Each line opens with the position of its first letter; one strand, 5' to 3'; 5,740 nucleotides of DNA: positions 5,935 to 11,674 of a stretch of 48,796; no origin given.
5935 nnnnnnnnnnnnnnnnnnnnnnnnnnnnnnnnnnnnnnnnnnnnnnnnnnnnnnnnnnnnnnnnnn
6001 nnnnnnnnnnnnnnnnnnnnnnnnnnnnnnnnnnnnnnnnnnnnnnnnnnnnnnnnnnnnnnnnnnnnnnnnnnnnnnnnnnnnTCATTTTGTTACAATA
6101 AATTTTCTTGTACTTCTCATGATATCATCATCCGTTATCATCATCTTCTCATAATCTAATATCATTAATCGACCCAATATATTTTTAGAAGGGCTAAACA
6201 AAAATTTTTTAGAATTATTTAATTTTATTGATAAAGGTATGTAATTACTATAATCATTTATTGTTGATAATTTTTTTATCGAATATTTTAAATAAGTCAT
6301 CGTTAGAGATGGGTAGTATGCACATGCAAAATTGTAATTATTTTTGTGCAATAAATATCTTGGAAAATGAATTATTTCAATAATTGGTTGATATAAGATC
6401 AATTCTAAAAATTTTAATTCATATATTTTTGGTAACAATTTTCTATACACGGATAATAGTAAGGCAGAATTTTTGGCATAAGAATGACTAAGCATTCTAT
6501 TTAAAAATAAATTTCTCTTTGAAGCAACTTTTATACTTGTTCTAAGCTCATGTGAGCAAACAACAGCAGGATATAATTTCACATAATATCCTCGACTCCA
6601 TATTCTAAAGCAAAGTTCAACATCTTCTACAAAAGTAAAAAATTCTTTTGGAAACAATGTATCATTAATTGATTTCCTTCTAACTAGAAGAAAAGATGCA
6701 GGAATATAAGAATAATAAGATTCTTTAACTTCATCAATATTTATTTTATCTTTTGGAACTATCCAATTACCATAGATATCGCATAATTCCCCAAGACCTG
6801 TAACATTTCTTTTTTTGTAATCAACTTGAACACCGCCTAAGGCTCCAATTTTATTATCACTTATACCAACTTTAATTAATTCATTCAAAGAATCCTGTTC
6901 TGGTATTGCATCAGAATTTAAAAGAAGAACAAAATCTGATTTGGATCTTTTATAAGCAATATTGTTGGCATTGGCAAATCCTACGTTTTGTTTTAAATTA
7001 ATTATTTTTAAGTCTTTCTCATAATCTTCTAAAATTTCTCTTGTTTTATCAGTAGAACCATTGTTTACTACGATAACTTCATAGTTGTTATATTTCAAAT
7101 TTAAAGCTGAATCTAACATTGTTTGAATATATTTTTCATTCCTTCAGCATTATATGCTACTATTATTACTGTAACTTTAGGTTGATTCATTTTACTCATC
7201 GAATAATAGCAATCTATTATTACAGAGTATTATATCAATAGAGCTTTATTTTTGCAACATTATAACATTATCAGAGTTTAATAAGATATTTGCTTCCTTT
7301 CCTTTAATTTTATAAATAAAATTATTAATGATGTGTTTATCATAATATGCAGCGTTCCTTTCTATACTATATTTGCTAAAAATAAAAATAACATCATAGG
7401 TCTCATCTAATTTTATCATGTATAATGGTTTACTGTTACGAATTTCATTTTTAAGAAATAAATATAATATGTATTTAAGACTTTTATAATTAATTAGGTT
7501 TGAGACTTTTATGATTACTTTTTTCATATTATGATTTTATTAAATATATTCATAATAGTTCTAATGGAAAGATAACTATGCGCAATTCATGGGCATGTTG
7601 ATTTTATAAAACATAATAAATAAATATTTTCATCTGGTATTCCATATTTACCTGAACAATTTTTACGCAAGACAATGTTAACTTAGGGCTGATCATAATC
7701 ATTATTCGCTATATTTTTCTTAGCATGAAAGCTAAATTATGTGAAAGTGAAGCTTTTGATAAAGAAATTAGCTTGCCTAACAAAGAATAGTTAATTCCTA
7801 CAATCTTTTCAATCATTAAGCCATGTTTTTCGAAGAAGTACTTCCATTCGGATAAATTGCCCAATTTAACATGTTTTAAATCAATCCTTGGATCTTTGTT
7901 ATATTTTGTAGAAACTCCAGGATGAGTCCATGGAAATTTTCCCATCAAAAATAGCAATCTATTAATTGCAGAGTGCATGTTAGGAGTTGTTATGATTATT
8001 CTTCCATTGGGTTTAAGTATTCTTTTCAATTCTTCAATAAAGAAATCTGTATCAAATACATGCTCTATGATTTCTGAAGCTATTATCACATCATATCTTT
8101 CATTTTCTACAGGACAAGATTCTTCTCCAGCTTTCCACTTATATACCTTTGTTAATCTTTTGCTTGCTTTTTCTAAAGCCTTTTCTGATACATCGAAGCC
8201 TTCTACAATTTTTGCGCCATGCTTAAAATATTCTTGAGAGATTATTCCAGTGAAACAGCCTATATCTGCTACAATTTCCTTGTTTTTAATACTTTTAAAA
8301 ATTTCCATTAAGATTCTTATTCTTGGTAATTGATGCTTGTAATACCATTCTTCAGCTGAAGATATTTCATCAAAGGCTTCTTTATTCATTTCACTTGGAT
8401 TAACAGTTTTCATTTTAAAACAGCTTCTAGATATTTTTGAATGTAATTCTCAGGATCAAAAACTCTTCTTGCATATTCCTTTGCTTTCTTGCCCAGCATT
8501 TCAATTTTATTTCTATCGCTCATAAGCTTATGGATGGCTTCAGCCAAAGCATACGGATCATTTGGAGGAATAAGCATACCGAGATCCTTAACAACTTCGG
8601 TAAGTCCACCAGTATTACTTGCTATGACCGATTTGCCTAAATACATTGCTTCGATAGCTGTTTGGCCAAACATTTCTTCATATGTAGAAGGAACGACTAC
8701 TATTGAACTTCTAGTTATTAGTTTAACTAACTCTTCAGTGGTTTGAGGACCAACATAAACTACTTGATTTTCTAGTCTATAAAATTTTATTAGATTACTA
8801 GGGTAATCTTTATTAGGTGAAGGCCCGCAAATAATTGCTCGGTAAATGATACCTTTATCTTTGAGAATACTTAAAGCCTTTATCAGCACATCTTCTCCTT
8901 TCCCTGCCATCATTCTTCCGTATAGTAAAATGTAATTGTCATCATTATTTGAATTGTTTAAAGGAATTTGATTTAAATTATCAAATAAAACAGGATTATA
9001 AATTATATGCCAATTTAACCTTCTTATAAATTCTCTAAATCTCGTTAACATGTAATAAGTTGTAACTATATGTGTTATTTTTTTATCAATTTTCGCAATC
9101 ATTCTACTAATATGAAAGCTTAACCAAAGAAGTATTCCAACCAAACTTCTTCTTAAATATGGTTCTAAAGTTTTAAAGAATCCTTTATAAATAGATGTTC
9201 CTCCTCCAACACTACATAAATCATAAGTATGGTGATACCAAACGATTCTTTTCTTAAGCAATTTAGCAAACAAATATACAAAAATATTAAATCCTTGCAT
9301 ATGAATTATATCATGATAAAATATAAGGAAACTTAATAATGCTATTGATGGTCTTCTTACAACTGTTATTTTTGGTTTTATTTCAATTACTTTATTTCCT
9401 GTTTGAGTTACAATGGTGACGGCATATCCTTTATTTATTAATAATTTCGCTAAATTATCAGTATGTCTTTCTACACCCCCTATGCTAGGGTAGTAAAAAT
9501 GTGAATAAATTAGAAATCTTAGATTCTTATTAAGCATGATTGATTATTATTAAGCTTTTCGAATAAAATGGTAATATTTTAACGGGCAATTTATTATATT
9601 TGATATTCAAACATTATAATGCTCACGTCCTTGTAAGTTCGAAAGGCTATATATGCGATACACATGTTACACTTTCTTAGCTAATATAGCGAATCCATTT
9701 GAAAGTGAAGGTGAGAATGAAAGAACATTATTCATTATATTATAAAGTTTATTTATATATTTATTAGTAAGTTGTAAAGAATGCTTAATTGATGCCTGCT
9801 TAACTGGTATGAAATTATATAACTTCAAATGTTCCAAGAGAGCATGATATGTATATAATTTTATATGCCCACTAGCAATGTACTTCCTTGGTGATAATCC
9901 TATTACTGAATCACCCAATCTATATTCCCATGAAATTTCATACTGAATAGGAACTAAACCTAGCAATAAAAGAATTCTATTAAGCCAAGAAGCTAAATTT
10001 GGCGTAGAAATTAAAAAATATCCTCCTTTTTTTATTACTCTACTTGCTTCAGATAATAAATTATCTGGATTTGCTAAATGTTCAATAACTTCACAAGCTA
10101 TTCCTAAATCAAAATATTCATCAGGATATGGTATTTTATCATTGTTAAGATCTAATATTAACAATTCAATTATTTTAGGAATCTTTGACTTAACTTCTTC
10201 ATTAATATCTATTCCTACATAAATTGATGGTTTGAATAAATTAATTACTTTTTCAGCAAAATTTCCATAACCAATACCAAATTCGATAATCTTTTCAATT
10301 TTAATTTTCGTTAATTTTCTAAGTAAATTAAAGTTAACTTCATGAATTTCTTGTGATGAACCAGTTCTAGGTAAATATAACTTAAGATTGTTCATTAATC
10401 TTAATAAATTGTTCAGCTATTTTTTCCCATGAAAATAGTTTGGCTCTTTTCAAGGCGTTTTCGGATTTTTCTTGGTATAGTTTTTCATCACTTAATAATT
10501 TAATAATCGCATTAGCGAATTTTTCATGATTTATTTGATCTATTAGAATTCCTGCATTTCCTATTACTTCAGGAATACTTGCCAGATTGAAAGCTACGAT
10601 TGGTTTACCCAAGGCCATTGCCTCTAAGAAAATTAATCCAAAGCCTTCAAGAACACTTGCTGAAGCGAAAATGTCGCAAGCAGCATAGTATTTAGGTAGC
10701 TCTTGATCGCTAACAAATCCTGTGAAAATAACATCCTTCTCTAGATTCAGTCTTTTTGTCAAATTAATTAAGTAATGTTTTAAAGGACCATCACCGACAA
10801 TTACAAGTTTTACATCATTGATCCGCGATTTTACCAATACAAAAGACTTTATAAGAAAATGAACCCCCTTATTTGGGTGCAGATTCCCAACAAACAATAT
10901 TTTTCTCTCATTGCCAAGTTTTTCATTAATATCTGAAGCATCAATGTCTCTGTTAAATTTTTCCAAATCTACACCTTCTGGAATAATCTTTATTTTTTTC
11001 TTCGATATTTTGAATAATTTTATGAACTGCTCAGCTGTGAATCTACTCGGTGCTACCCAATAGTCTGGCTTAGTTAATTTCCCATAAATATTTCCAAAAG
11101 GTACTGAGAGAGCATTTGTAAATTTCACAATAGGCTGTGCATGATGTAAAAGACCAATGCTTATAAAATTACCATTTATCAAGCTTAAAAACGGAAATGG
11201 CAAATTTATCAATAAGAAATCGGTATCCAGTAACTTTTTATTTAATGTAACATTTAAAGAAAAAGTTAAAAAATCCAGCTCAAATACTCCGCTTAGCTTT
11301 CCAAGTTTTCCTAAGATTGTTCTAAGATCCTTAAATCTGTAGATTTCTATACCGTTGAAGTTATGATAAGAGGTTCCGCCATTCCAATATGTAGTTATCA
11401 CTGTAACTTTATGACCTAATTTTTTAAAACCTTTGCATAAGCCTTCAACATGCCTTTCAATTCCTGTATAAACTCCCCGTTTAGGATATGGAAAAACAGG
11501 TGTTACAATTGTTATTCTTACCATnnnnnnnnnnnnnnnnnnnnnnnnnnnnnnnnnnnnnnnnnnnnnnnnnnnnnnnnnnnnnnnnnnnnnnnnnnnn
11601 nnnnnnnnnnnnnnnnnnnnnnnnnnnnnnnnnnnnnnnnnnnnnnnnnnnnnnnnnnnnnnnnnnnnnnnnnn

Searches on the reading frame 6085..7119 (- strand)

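Call 80: search_protein_families(library=pfam, proteins=[window:6085-7119:-], max_evalue=0.0001)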
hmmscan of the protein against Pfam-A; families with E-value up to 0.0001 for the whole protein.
window:6085-7119:- (344 aa): 4 families
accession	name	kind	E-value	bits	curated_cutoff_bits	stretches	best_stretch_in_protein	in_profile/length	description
PF00535.33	Glycos_transf_2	-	7.8e-24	84.9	23.3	1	2-150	17-163/168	Glycosyl transferase family 2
PF13641.12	Glyco_tranf_2_3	-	6.6e-17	62.7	27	1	1-203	19-224/230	Glycosyltransferase like family 2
PF13632.12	Glyco_trans_2_3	-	1.2e-06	28.9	27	1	63-274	1-180/198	Glycosyl transferase family group 2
PF10111.15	Glyco_tranf_2_2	-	2.4e-05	24.4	27.3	1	11-111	28-136/276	Glycosyltransferase like family 2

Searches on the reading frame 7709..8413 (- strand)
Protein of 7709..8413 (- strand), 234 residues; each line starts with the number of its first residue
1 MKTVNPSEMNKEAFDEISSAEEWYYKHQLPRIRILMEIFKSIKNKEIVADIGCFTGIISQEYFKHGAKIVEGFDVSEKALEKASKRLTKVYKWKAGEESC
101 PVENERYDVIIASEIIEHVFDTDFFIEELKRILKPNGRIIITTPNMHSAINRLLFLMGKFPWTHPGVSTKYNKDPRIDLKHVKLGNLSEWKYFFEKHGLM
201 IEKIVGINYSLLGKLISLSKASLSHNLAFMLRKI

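Call 80: search_protein_families(library=pfam, proteins=[window:7709-8413:-], max_evalue=0.0001)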
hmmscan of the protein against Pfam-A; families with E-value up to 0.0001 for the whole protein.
window:7709-8413:- (234 aa): 10 families
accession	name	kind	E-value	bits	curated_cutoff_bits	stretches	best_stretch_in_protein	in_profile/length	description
PF13489.12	Methyltransf_23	-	2.9e-17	63.3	27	1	33-201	11-161/164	Methyltransferase domain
PF08241.18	Methyltransf_11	-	2.3e-15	57.5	21.2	1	50-141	2-95/95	Methyltransferase domain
PF13847.12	Methyltransf_31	-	2.7e-14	53.5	27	1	43-148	2-116/145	Methyltransferase domain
PF08242.18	Methyltransf_12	-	7.5e-14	52.7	30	1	50-139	2-98/98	Methyltransferase domain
PF13649.12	Methyltransf_25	-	1.1e-12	48.9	27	1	48-137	1-97/97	Methyltransferase domain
PF06325.19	PrmA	-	3.4e-07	30.5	22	1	40-141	157-258/296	Ribosomal protein L11 methyltransferase (PrmA)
PF05891.18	Methyltransf_PK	-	9.4e-06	25.7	27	1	37-143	48-161/218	AdoMet dependent proline di-methyltransferase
PF07021.18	MetW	-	1.6e-05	25.1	21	1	37-172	6-139/193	Methionine biosynthesis protein MetW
PF05175.20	MTS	-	1.7e-05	25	23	1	33-143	21-140/170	Methyltransferase small domain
PF05401.17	NodS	-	3.5e-05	24.2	24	1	30-144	29-147/201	Nodulation protein S (NodS)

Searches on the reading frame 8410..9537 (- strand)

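Call 80: search_protein_families(library=pfam, proteins=[window:8410-9537:-], max_evalue=0.0001)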
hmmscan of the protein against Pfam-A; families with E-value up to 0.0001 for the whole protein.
window:8410-9537:- (375 aa): 4 families
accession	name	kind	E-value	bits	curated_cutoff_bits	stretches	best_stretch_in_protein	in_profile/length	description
PF00534.26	Glycos_transf_1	-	1.5e-37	129.2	26.4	1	194-354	9-171/172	Glycosyl transferases group 1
PF13692.12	Glyco_trans_1_4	-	6.3e-25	88.5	27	1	201-341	2-142/142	Glycosyl transferases group 1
PF13439.12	Glyco_transf_4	-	5.9e-11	43.1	28.5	1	19-128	1-130/170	Glycosyltransferase Family 4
PF20706.3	GT4-conflict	-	1.1e-06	28.3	26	1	191-319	188-323/385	Family 4 Glycosyltransferase in conflict systems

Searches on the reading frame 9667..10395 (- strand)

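Call 80: search_protein_families(library=pfam, proteins=[window:9667-10395:-], max_evalue=0.0001)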
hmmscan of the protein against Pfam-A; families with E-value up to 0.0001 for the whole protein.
window:9667-10395:- (242 aa): 6 families
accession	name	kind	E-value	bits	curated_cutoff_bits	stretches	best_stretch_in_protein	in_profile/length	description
PF08241.18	Methyltransf_11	-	6.9e-15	55.9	21.2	1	38-129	2-95/95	Methyltransferase domain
PF13489.12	Methyltransf_23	-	8.9e-15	55.2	27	1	31-196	21-160/164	Methyltransferase domain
PF13847.12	Methyltransf_31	-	5.2e-10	39.6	27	1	35-139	6-119/145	Methyltransferase domain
PF13649.12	Methyltransf_25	-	2.1e-09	38.4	27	1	36-125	1-97/97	Methyltransferase domain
PF08242.18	Methyltransf_12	-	3.6e-09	37.7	30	1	37-127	1-98/98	Methyltransferase domain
PF07021.18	MetW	-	2.4e-05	24.5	21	1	59-145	39-123/193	Methionine biosynthesis protein MetW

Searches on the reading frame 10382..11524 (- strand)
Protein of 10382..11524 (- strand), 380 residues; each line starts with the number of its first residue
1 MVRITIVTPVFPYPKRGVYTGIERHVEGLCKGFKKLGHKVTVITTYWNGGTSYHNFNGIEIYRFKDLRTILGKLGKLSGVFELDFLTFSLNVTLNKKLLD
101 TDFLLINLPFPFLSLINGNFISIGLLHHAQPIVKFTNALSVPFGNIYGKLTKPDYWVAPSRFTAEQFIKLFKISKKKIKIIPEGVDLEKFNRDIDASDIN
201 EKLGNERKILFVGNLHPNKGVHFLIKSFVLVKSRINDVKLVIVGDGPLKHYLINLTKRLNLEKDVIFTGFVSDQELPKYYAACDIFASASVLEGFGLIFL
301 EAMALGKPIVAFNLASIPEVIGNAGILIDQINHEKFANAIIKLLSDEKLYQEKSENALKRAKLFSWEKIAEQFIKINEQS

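Call 80: search_protein_families(library=pfam, proteins=[window:10382-11524:-], max_evalue=0.0001)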
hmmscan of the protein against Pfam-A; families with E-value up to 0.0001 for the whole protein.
window:10382-11524:- (380 aa): 4 families
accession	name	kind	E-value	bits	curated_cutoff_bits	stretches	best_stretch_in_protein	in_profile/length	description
PF00534.26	Glycos_transf_1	-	7.4e-45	153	26.4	1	199-359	8-171/172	Glycosyl transferases group 1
PF13692.12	Glyco_trans_1_4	-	1.1e-40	139.6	27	1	207-346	2-142/142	Glycosyl transferases group 1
PF13439.12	Glyco_transf_4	-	2e-14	54.4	28.5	1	20-189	2-170/170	Glycosyltransferase Family 4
PF20706.3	GT4-conflict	-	6.2e-05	22.6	26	0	200-311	191-310/385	Family 4 Glycosyltransferase in conflict systems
